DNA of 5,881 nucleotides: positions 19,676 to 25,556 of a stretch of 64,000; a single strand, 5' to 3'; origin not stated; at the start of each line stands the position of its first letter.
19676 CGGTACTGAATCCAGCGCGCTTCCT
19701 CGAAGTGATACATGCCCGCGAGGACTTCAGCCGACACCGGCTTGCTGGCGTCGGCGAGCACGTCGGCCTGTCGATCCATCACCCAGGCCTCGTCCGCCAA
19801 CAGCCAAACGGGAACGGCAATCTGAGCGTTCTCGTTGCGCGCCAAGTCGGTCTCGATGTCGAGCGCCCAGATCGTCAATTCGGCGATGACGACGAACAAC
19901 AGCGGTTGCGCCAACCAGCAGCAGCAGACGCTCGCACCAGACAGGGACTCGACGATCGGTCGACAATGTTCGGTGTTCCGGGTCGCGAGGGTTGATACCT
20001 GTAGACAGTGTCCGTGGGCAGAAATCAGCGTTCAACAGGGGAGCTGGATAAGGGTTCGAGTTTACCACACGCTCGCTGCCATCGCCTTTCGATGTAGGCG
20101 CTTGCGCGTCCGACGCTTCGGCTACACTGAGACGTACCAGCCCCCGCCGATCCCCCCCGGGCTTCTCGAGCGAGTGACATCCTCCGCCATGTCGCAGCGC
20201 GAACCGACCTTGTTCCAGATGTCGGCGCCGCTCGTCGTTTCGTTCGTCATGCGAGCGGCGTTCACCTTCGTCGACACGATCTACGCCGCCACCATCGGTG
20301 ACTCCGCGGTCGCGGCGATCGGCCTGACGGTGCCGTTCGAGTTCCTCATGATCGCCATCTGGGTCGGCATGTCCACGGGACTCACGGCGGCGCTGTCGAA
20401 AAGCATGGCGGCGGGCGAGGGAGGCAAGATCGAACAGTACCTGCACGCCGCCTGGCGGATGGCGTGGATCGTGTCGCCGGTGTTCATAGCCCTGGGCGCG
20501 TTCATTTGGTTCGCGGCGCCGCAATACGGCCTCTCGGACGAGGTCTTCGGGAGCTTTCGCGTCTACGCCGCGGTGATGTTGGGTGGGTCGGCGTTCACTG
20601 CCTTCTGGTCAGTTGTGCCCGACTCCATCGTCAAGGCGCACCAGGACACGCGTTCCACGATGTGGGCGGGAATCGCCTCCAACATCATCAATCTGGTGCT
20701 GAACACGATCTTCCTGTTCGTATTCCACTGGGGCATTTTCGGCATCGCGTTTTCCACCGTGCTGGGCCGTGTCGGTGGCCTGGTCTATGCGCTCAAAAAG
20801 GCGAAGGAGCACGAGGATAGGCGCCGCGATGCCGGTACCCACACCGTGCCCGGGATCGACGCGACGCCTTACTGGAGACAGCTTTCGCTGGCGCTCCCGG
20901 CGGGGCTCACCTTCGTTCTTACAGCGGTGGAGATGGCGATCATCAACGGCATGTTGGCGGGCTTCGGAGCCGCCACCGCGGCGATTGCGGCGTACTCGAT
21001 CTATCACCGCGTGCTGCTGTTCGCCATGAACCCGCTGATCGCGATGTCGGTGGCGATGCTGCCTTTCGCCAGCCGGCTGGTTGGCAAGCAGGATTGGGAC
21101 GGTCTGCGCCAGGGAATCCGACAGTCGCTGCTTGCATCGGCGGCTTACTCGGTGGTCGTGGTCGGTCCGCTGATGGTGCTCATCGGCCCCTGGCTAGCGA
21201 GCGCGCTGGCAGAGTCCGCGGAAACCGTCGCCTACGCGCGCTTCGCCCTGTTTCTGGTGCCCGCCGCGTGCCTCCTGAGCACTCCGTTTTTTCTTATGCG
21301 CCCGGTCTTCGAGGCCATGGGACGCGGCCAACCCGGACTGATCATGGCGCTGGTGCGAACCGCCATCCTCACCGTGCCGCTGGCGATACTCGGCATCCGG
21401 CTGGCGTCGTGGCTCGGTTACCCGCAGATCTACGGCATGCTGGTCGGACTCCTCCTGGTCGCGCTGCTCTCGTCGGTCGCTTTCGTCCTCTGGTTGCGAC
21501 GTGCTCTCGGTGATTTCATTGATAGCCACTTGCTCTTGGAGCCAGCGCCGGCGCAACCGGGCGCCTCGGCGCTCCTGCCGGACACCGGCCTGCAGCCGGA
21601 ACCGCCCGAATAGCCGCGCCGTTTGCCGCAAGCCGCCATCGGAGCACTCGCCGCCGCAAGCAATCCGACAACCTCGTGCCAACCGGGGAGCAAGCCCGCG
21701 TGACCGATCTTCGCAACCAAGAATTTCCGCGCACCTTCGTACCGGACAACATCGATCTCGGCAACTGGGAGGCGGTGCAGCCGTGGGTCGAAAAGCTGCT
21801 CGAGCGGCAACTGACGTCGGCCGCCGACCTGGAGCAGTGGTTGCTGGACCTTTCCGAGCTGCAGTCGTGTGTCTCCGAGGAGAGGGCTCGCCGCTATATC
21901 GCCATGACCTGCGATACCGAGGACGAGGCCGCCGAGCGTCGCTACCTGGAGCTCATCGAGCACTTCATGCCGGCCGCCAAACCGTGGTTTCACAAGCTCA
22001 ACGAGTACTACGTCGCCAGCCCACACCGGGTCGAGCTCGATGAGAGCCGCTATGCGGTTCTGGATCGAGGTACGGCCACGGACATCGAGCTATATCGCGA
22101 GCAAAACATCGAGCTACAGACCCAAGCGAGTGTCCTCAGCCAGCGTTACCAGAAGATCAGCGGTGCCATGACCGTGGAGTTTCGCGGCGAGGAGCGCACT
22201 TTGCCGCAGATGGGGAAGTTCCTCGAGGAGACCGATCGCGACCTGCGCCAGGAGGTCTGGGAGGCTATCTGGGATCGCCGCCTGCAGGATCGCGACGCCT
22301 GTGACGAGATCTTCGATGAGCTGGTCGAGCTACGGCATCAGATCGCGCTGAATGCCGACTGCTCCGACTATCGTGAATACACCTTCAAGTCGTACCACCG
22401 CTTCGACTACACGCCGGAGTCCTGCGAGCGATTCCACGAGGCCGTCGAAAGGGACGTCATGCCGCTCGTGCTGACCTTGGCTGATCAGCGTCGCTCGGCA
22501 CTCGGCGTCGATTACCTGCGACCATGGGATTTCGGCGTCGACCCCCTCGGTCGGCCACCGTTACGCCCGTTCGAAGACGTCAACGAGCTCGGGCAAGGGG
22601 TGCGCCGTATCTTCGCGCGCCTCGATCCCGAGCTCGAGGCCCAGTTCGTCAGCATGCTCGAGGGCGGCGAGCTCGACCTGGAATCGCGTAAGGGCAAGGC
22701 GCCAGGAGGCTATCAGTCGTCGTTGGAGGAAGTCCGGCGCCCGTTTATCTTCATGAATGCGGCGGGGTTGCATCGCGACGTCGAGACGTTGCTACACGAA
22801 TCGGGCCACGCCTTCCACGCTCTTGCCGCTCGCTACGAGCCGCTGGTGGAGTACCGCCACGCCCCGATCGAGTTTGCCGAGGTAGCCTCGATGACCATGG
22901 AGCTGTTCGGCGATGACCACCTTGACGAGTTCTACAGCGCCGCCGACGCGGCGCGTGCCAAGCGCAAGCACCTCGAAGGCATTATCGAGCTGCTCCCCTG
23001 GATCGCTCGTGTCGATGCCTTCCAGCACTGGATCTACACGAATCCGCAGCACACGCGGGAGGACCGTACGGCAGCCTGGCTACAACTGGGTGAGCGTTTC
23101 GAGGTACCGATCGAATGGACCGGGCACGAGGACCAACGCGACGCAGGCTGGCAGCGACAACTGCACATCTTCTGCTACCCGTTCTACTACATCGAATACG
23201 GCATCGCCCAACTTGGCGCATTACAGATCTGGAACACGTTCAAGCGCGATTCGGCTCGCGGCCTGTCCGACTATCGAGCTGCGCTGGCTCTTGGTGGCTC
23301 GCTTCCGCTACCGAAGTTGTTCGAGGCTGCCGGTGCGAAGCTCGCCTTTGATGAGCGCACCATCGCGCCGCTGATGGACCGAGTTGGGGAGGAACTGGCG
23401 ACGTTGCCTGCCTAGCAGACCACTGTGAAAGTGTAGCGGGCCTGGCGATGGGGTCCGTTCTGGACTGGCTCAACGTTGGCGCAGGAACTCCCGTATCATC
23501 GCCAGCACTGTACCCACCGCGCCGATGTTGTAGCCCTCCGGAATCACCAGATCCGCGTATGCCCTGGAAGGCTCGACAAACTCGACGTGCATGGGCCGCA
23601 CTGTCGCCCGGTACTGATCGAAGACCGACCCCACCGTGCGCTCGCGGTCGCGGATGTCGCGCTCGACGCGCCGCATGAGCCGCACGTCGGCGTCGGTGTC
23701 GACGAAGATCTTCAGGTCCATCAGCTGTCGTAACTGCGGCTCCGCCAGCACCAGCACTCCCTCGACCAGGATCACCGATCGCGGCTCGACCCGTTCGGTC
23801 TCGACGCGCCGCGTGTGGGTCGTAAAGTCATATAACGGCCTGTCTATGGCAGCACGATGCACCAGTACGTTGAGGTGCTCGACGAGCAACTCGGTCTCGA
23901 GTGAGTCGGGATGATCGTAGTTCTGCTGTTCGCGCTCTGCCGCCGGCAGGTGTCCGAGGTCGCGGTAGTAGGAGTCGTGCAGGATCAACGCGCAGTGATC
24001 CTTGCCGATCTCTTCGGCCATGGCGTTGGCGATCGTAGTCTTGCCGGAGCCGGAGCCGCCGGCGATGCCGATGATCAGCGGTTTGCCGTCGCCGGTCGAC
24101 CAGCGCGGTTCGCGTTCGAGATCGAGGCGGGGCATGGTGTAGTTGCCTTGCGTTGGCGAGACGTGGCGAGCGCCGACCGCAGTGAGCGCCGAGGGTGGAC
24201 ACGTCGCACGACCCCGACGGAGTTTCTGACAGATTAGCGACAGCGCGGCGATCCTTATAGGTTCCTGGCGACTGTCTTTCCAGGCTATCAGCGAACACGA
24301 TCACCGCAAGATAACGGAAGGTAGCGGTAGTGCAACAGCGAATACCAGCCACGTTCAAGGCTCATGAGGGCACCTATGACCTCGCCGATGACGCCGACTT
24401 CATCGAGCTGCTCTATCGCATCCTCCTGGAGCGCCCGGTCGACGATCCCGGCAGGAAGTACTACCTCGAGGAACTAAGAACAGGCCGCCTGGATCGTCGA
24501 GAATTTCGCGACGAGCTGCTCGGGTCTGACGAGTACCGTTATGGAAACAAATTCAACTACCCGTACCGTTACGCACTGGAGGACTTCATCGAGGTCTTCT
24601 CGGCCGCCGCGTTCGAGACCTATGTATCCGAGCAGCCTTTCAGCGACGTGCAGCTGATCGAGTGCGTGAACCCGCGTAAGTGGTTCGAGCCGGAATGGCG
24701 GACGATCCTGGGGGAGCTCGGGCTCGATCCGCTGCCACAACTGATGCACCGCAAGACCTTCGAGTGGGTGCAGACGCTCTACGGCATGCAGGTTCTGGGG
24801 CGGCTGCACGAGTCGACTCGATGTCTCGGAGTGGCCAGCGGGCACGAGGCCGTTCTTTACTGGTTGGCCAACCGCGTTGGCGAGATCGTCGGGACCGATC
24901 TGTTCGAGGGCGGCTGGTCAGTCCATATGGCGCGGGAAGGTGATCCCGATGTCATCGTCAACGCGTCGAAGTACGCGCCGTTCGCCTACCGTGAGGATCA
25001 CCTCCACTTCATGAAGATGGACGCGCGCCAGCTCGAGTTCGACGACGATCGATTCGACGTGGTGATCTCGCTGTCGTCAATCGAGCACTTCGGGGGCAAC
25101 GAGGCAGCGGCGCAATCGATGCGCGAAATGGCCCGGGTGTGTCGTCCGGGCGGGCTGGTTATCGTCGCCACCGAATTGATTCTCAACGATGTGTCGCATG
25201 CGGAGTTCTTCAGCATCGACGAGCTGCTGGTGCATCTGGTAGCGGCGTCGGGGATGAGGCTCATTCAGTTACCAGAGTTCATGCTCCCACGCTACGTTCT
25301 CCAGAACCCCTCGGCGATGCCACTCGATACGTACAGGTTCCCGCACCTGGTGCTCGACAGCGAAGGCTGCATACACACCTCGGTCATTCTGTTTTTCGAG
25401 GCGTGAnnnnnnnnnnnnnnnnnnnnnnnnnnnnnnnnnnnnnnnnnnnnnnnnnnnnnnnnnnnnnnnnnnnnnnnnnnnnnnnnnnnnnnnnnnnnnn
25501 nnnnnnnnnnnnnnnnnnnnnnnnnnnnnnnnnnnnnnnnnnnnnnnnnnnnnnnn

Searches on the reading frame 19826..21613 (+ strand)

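Call 43: search_protein_families(library=pfam, proteins=[window:19826-21613:+], max_evalue=0.00001)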
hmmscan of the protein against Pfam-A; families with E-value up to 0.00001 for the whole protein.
window:19826-21613:+ (595 aa): 1 family
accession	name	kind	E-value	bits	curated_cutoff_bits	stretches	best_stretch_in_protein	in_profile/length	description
PF01554.23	MatE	-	2.4e-22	79.8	24.9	2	135-294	1-160/161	MatE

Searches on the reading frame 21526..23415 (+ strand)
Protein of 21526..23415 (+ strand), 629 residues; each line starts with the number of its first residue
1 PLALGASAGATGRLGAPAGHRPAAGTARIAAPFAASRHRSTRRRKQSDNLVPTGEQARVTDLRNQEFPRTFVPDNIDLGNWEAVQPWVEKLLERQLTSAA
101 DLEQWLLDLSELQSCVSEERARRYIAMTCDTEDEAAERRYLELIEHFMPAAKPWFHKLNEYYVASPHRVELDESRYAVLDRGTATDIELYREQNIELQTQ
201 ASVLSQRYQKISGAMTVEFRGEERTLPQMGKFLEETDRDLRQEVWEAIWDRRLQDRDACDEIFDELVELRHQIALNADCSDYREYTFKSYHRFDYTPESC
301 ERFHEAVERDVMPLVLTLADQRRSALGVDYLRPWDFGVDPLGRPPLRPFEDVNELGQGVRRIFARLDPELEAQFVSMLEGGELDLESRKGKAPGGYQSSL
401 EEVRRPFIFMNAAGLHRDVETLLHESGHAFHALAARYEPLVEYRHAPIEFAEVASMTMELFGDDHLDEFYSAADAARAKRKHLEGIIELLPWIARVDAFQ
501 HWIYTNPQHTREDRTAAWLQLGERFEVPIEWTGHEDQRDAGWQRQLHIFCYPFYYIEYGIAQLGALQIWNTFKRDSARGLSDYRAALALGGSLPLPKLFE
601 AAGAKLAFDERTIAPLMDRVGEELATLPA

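Call 43: search_protein_families(library=pfam, proteins=[window:21526-23415:+], max_evalue=0.00001)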
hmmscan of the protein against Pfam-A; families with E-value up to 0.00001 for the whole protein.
window:21526-23415:+ (629 aa): 1 family
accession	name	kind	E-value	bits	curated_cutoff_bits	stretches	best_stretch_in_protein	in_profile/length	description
PF01432.26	Peptidase_M3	-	5.9e-48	164.8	27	1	233-610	3-449/457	Peptidase family M3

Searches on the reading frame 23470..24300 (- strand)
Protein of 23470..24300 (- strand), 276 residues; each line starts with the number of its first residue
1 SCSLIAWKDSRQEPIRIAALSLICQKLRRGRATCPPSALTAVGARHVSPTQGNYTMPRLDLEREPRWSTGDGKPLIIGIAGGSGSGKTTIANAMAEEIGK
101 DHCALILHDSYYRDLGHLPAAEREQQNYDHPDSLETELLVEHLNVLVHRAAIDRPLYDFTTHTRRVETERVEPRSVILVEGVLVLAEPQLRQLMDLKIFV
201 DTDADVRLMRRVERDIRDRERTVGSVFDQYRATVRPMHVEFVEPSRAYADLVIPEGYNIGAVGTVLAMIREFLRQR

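Call 43: search_protein_families(library=pfam, proteins=[window:23470-24300:-], max_evalue=0.00001)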
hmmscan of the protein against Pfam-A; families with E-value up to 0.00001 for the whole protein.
window:23470-24300:- (276 aa): 1 family
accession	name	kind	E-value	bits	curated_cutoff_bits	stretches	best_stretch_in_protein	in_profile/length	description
PF00485.24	PRK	-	2e-37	129.3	22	1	76-255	1-189/196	Phosphoribulokinase / Uridine kinase family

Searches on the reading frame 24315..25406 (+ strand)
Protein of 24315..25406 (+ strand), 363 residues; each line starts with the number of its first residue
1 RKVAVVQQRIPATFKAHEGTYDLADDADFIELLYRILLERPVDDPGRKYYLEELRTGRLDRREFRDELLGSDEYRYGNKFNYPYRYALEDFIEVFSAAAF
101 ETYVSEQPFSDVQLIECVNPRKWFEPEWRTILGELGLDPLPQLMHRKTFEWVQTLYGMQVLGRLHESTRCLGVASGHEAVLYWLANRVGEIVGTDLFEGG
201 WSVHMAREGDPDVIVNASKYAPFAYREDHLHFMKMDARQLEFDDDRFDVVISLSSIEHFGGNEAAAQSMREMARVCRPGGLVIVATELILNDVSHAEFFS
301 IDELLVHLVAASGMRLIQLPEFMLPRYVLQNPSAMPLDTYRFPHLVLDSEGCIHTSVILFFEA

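Call 28: search_protein_families(library=pfam, proteins=[window:24315-25406:+], max_evalue=0.00001)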
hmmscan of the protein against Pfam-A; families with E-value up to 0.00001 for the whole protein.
window:24315-25406:+ (363 aa): 3 families
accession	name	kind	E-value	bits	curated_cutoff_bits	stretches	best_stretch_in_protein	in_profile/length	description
PF08241.18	Methyltransf_11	-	1e-13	52.1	21.2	1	172-284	2-95/95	Methyltransferase domain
PF13649.12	Methyltransf_25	-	5.2e-10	40.3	27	1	226-280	46-97/97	Methyltransferase domain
PF13946.11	DUF4214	-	1.1e-07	32.2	23.2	1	15-74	11-68/72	Domain of unknown function (DUF4214)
